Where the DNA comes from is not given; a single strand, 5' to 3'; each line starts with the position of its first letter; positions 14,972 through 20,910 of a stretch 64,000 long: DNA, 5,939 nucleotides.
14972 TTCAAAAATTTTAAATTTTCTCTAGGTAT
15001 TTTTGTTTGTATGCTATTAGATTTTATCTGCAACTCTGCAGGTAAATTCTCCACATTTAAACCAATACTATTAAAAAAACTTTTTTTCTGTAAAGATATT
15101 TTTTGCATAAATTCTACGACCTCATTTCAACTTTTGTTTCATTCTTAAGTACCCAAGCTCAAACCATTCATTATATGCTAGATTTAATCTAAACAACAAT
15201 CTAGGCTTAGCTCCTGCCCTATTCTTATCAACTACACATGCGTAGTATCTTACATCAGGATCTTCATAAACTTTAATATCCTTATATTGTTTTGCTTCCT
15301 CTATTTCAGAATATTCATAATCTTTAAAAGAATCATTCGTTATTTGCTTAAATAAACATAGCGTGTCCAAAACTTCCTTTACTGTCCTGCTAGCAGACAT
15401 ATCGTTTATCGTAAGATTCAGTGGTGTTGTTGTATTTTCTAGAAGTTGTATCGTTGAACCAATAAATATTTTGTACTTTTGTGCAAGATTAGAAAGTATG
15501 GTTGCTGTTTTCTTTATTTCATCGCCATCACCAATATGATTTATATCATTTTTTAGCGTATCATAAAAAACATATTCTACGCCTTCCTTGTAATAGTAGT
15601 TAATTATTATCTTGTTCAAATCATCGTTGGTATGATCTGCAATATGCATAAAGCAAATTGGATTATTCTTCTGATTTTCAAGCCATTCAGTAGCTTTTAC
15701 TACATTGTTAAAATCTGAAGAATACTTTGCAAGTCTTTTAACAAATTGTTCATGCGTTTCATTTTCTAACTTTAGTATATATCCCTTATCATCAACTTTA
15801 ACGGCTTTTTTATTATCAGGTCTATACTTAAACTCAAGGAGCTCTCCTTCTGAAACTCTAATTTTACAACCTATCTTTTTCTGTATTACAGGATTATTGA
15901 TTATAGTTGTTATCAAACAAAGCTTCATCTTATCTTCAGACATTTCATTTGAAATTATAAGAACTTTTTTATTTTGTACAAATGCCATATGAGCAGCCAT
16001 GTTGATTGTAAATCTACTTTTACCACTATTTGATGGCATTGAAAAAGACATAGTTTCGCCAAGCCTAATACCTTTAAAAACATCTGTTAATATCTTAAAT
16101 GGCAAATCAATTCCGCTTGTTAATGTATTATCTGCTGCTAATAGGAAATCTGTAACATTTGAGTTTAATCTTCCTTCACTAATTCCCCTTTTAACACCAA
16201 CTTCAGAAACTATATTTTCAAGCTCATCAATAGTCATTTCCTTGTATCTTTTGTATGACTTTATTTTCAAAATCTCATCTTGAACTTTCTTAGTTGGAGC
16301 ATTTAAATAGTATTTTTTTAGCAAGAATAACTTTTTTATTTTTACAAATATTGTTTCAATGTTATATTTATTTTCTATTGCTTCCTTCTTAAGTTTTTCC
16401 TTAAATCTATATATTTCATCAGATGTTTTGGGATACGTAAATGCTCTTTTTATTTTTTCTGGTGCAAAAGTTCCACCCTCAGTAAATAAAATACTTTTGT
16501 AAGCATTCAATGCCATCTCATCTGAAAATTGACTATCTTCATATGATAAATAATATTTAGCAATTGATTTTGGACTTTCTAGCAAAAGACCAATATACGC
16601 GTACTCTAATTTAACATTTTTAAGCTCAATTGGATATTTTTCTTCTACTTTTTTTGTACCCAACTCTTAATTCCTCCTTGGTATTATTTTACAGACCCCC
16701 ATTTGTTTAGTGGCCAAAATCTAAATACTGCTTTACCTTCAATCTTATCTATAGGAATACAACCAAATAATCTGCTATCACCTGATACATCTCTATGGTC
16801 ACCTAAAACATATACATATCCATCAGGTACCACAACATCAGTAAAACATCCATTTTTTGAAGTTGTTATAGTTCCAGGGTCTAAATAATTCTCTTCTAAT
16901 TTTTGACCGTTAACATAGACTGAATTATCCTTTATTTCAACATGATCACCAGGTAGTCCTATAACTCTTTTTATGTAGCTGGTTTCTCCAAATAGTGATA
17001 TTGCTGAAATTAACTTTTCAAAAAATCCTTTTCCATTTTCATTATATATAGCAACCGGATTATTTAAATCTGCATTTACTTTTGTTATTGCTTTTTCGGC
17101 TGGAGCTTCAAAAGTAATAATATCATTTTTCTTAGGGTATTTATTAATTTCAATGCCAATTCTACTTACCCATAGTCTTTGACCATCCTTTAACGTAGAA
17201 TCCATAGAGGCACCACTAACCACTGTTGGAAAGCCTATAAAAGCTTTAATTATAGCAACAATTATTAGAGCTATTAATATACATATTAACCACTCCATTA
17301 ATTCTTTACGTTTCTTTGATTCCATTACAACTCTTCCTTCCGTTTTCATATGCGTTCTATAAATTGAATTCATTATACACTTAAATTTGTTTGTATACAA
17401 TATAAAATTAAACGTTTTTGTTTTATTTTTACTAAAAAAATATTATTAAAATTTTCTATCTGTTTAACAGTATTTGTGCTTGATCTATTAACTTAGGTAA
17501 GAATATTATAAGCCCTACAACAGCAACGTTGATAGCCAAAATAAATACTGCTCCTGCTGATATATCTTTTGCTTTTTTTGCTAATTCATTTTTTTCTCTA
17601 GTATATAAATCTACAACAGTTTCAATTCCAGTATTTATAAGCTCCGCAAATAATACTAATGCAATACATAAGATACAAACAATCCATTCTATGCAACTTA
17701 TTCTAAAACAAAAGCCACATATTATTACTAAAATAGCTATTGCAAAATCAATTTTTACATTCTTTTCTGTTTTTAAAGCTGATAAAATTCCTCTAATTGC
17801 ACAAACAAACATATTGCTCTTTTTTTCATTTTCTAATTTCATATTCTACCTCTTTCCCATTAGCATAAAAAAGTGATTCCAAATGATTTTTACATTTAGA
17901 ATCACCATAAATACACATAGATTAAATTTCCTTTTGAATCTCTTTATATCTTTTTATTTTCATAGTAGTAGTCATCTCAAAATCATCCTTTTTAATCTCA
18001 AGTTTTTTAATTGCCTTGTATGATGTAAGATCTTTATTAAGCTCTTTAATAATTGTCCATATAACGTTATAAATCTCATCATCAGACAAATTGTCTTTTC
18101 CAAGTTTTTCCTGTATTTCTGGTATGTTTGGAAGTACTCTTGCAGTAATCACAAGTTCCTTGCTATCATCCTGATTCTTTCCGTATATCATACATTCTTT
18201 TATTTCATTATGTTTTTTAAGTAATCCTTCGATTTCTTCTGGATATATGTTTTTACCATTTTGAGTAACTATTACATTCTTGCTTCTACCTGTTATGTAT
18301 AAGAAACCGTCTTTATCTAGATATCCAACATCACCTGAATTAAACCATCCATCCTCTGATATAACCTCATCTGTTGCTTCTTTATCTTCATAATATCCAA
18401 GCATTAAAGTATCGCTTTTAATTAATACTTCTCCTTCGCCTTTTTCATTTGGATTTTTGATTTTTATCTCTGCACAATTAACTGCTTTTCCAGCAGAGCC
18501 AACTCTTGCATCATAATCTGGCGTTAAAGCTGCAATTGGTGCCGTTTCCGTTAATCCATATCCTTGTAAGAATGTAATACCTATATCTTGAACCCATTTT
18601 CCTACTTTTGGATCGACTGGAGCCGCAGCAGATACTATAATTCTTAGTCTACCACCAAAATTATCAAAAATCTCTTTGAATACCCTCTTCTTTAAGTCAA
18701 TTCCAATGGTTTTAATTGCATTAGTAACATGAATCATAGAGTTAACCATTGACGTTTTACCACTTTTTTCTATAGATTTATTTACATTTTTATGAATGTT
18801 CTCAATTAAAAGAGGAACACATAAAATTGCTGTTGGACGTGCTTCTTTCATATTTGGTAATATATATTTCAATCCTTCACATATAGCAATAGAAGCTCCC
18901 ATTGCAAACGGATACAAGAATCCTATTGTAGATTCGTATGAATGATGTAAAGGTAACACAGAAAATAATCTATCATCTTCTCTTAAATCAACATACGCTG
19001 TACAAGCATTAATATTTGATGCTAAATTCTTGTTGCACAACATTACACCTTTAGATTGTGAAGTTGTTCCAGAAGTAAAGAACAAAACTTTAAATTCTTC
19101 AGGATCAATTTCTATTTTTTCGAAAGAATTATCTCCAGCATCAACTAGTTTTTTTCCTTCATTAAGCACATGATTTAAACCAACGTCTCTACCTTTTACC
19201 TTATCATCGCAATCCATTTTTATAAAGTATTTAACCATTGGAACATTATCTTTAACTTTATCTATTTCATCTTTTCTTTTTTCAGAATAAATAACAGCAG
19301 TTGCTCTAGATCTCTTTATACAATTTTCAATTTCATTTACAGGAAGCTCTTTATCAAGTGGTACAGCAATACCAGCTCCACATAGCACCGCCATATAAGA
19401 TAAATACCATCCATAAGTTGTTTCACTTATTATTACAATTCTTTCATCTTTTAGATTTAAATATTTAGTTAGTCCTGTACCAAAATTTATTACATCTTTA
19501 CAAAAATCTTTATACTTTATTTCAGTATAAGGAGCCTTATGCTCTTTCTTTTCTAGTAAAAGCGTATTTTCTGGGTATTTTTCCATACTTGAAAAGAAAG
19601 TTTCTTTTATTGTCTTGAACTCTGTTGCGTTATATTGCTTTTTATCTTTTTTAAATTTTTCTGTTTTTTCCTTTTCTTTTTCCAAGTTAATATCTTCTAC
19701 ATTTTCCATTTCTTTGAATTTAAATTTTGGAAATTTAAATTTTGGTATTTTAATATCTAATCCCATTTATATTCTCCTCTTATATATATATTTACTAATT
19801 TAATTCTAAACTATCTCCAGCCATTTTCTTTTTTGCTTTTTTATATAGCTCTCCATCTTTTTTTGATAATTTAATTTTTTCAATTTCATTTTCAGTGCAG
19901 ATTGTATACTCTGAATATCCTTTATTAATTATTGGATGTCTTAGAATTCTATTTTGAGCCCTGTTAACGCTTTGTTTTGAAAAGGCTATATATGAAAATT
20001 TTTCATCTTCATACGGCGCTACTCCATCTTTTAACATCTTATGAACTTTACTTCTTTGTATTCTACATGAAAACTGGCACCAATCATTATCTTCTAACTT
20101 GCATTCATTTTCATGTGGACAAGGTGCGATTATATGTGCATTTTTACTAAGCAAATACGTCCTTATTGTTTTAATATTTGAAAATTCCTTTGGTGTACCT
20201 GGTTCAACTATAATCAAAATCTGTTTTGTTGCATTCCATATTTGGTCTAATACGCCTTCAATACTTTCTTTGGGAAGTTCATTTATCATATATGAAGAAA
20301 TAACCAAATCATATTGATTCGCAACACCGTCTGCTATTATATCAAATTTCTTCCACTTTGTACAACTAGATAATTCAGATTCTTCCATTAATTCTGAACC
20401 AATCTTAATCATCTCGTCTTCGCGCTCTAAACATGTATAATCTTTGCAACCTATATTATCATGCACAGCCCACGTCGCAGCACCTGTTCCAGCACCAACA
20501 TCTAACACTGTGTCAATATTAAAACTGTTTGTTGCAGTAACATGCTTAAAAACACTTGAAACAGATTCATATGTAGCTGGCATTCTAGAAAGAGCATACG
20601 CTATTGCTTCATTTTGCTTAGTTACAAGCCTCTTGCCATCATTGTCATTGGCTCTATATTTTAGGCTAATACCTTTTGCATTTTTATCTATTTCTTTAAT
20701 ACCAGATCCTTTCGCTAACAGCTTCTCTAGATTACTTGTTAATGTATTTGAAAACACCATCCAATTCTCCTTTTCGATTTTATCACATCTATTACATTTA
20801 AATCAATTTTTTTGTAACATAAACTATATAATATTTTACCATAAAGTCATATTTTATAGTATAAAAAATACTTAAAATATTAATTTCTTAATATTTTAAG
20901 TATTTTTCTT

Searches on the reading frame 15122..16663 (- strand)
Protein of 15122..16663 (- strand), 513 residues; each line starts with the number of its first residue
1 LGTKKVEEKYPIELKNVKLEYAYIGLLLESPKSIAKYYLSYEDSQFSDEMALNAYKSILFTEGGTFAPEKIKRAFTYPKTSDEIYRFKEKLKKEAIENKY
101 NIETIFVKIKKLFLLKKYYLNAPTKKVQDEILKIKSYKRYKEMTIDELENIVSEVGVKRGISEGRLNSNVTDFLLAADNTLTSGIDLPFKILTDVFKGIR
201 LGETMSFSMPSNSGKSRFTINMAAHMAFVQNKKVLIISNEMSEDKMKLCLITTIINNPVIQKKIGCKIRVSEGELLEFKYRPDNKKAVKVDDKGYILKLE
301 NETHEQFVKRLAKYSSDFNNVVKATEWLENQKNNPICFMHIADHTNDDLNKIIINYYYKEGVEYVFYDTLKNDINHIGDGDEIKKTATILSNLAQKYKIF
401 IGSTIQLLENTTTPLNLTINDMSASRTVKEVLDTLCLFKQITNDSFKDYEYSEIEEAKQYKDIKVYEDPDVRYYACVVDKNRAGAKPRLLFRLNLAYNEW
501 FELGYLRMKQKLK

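Call 84: search_protein_families(library=pfam, proteins=[window:15122-16663:-], max_evalue=0.0001)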
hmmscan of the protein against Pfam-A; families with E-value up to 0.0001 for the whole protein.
window:15122-16663:- (513 aa): 1 family
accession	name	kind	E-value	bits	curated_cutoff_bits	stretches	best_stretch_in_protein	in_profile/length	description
PF03796.21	DnaB_C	-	3.4e-05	23.8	27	1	184-252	1-69/255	DnaB-like helicase C terminal domain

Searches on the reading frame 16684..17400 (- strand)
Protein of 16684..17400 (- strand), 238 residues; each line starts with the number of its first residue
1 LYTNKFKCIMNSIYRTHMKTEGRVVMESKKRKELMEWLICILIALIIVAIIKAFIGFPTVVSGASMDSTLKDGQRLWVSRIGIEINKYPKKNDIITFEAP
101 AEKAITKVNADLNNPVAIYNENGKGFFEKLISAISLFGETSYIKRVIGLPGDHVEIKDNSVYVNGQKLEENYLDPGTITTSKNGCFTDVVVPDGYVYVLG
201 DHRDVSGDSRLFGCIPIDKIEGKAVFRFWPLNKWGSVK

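Call 84: search_protein_families(library=pfam, proteins=[window:16684-17400:-], max_evalue=0.0001)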
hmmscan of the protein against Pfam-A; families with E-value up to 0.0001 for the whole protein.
window:16684-17400:- (238 aa): 1 family
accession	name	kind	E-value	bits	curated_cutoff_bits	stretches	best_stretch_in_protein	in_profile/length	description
PF10502.14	Peptidase_S26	-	3.3e-42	144.7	22.9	1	35-229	2-168/168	Signal peptidase, peptidase S26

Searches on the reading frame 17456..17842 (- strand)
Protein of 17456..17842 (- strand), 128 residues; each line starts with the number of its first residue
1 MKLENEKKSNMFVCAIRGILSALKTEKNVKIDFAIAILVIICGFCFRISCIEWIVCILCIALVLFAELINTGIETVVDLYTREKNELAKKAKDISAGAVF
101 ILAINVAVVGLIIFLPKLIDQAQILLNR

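Call 84: search_protein_families(library=pfam, proteins=[window:17456-17842:-], max_evalue=0.0001)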
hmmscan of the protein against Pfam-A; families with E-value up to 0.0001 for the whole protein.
window:17456-17842:- (128 aa): 1 family
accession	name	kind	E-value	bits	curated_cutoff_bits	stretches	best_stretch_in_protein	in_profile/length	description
PF01219.24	DAGK_prokar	-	1.3e-34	118.5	22.3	1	14-114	2-102/102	Prokaryotic diacylglycerol kinase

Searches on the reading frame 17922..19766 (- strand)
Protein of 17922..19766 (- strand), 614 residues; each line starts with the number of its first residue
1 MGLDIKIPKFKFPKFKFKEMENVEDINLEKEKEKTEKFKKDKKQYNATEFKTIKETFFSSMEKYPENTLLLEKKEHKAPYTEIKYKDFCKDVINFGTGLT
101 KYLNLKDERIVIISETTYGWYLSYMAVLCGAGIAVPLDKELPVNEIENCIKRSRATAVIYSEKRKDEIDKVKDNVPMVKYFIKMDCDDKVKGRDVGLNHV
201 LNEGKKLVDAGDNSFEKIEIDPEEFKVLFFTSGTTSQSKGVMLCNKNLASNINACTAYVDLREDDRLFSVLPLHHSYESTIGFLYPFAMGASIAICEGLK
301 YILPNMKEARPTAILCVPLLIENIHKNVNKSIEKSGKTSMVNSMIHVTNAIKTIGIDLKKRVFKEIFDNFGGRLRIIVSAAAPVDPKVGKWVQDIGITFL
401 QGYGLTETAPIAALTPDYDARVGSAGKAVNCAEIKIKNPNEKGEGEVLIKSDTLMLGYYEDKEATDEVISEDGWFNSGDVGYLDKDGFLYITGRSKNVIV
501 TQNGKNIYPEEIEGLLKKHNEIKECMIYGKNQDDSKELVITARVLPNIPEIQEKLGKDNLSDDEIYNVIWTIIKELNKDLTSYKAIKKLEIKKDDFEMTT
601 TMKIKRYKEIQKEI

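Call 84: search_protein_families(library=pfam, proteins=[window:17922-19766:-], max_evalue=0.0001)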
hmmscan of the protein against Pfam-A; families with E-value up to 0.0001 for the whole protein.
window:17922-19766:- (614 aa): 2 families
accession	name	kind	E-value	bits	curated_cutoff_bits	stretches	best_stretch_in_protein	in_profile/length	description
PF00501.34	AMP-binding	-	6.9e-57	193.4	29.9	1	60-459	4-384/384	AMP-binding enzyme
PF23562.2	AMP-binding_C_3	-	6.5e-09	36.7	20.8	1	497-606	2-105/124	AMP-binding enzyme C-terminal domain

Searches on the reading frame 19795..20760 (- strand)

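Call 84: search_protein_families(library=pfam, proteins=[window:19795-20760:-], max_evalue=0.0001)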
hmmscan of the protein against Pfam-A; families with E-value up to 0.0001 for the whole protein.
window:19795-20760:- (321 aa): 5 families
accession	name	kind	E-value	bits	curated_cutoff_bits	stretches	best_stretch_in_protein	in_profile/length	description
PF09243.16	Rsm22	-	5.5e-68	229.8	23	1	50-318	2-274/275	Mitochondrial small ribosomal subunit Rsm22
PF08242.18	Methyltransf_12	-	1.9e-09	38.6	30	1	86-179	1-93/98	Methyltransferase domain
PF13649.12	Methyltransf_25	-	3.7e-09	37.6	27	1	85-179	1-94/97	Methyltransferase domain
PF13847.12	Methyltransf_31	-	2.8e-05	24.3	27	1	84-188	6-113/145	Methyltransferase domain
PF08241.18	Methyltransf_11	-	6.8e-05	23.9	21.2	0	86-179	1-88/95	Methyltransferase domain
